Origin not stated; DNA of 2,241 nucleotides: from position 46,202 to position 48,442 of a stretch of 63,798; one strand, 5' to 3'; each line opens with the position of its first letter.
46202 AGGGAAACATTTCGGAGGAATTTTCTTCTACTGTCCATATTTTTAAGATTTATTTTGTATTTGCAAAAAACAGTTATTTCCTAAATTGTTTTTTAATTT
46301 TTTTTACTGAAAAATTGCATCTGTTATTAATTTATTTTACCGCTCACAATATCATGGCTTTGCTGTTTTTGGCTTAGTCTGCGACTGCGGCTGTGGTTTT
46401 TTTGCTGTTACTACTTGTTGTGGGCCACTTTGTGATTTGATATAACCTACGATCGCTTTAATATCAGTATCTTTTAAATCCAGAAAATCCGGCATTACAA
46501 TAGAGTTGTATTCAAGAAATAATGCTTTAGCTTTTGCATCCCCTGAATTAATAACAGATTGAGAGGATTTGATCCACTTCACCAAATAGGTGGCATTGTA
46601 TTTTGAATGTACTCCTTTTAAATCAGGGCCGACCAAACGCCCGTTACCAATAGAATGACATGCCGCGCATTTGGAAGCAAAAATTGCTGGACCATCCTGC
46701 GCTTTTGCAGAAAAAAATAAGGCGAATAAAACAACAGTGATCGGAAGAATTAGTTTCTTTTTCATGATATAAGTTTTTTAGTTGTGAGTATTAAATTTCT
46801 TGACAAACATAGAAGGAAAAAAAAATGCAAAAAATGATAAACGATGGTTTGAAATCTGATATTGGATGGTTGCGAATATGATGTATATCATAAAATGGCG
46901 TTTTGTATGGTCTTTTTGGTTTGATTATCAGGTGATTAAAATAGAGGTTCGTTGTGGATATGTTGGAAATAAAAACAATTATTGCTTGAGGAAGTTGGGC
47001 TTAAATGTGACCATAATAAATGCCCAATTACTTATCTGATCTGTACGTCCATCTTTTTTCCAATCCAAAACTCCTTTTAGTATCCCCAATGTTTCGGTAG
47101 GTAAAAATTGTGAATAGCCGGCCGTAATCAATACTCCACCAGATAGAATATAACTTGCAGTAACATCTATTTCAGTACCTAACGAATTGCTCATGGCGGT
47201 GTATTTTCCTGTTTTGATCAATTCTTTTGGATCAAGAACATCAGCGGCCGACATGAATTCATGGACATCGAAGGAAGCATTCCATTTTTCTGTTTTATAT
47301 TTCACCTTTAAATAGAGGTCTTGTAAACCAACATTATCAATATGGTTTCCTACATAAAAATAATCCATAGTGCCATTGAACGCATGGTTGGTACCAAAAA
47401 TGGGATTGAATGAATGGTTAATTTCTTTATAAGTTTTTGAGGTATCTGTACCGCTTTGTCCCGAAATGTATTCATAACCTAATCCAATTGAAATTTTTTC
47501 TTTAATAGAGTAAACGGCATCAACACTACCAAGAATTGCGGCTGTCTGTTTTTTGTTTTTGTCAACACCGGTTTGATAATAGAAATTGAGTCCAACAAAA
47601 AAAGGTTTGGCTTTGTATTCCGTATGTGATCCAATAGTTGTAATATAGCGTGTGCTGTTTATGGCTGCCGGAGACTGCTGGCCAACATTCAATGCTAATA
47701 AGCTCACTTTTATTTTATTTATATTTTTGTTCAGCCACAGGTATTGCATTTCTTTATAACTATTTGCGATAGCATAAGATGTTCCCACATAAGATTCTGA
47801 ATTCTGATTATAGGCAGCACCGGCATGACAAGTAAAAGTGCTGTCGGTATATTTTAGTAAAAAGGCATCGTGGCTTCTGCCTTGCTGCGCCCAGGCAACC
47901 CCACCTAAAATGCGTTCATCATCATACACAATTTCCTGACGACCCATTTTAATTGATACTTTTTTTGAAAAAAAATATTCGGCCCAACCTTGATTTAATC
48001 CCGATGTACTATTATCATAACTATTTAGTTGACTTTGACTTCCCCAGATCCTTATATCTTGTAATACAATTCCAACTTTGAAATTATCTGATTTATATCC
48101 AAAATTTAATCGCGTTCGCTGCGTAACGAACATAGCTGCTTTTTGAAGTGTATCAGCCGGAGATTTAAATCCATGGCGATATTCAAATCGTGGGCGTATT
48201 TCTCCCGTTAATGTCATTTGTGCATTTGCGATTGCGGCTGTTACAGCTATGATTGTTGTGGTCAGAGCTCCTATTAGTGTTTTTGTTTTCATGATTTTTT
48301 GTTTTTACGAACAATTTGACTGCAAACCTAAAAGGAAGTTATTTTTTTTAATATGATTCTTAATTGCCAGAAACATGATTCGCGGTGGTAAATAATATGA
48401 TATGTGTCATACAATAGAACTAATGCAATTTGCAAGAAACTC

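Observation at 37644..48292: Periplasmic NarG/NxrA-like molybdoenzyme operon with porin, cytochrome c, soluble haem-b gamma and its own tatA, but no NarI or NarK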

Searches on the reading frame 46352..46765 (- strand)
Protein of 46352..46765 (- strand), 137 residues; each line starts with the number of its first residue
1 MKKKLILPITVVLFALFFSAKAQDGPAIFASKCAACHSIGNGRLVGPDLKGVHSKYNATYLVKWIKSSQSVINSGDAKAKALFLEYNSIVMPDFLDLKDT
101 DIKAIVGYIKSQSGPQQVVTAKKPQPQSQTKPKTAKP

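Call 3: search_protein_families(library=pfam, proteins=[window:46352-46765:-])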
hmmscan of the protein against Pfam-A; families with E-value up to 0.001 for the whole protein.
window:46352-46765:- (137 aa): 3 families
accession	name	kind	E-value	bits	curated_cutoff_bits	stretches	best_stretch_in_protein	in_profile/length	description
PF00034.26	Cytochrom_C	-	6.5e-11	43.9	21.3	1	23-112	2-89/90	Cytochrome c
PF13442.11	Cytochrome_CBB3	-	2.1e-08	34.8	27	1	21-109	2-68/68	Cytochrome C oxidase, cbb3-type, subunit III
PF14495.11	Cytochrom_C550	-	0.00089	19.4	27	0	18-112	22-122/136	Cytochrome c-550 domain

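Call 4: search_protein_families(library=ncbifam, proteins=[window:46352-46765:-])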
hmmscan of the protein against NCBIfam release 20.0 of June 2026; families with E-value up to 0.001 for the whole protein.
window:46352-46765:- (137 aa): 8 families
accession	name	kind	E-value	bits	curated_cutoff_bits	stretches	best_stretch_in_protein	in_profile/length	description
TIGR02603.1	CxxCH_TIGR02603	domain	3.1e-07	30.5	68.15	1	22-65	3-47/134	putative heme-binding domain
NF043008.1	Cyt550_Brdyrhiz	equivalog_domain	5.1e-06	26.7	240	1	4-86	3-90/131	cytochrome c-550 CycA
NF045930.1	Cytc6PetJCyano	equivalog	9.8e-06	25.5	135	1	9-77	12-81/110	cytochrome c6 PetJ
NF045774.1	cytochro_C551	exception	2.4e-05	24.3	118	1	20-75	37-92/110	cytochrome c551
TIGR04485.1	thiosulf_SoxX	equivalog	3.7e-05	24.4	61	1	31-111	3-77/78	sulfur oxidation c-type cytochrome SoxX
NF045773.1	cytochro_C550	exception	0.00014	21.8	125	1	21-76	48-103/118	cytochrome c550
TIGR00782.1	ccoP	equivalog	0.00034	20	179.95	1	22-117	107-197/285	cytochrome-c oxidase, cbb3-type subunit III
NF050122.1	bc1_QcrC_actin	exception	0.00057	19.3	200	0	20-126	39-131/253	cytochrome bc1 complex diheme cytochrome c subunit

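Call 77: search_solved_structures(query=window:46352-46765:-, max_evalue=0.01)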
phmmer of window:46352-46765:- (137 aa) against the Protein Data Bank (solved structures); distinct sequences matched with E-value up to 0.01: 45.
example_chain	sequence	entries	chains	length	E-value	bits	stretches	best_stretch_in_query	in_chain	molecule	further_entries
2l4d_A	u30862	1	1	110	3e-15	59.6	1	24-118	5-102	SCO1/SenC family protein/cytochrome c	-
6btm_A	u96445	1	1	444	1.5e-14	57.3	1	24-111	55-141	Alternative Complex III subunit A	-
6xkx_p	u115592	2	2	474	1.2e-06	31.7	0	20-68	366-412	Cbb3-type cytochrome c oxidase subunit CcoP,Cytochrome c-type cyt cy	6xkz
3cp5_A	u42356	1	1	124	1.6e-05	28.1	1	17-111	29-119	Cytochrome c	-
7zs0_A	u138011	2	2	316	4.1e-05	26.8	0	32-80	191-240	Hypothetical (Diheme) protein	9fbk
7zs2_A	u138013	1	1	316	4.2e-05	26.7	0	32-80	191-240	Hypothetical (Diheme) protein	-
7zs1_A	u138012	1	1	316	4.2e-05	26.7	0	32-80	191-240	Hypothetical (Diheme) protein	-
6kq1_A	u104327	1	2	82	4.3e-05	26.7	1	23-57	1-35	Cytochrome C biogenesis protein CcsA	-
1w2l_A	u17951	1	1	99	5.4e-05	26.4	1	25-112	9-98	CYTOCHROME OXIDASE SUBUNIT II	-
6cuk_A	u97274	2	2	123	6.3e-05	26.2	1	17-111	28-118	Cytochrome c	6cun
1cor_A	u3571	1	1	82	7e-05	26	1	23-57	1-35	CYTOCHROME C551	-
8ed4_I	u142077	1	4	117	0.00047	23.4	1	21-54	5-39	C-type cytochrome c552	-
4eid_A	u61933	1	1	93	0.00048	23.3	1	22-113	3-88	Cytochrome c6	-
1cch_A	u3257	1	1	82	0.00052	23.2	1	23-55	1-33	CYTOCHROME C551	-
1fi3_A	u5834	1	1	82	0.00053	23.2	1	23-55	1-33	CYTOCHROME C-551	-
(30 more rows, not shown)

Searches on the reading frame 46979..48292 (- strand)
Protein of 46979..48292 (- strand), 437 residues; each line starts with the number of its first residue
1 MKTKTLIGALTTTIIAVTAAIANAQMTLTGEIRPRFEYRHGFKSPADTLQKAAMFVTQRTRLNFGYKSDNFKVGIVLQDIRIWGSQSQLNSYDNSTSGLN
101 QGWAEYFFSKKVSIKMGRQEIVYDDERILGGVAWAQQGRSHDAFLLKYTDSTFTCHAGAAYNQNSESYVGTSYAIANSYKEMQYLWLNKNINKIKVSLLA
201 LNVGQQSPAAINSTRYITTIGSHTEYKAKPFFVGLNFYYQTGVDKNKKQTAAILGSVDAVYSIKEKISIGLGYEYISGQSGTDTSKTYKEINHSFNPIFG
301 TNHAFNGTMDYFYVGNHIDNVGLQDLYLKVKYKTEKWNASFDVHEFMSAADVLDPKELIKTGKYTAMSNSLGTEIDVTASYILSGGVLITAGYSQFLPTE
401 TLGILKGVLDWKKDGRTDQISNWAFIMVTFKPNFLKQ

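Call 3: search_protein_families(library=pfam, proteins=[window:46979-48292:-])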
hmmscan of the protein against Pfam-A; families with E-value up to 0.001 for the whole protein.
window:46979-48292:- (437 aa): 1 family
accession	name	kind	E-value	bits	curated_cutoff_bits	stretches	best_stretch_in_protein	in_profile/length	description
PF13372.12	Alginate_exp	-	1.8e-13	50.5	25.2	1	27-402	4-381/395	Alginate export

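Call 4: search_protein_families(library=ncbifam, proteins=[window:46979-48292:-])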
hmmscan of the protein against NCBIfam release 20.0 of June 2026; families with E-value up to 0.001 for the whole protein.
window:46979-48292:- (437 aa): 0 families

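Call 76: search_solved_structures(query=window:46979-48292:-, max_evalue=1)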
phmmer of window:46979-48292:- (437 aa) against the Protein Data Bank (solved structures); distinct sequences matched with E-value up to 1: 0.
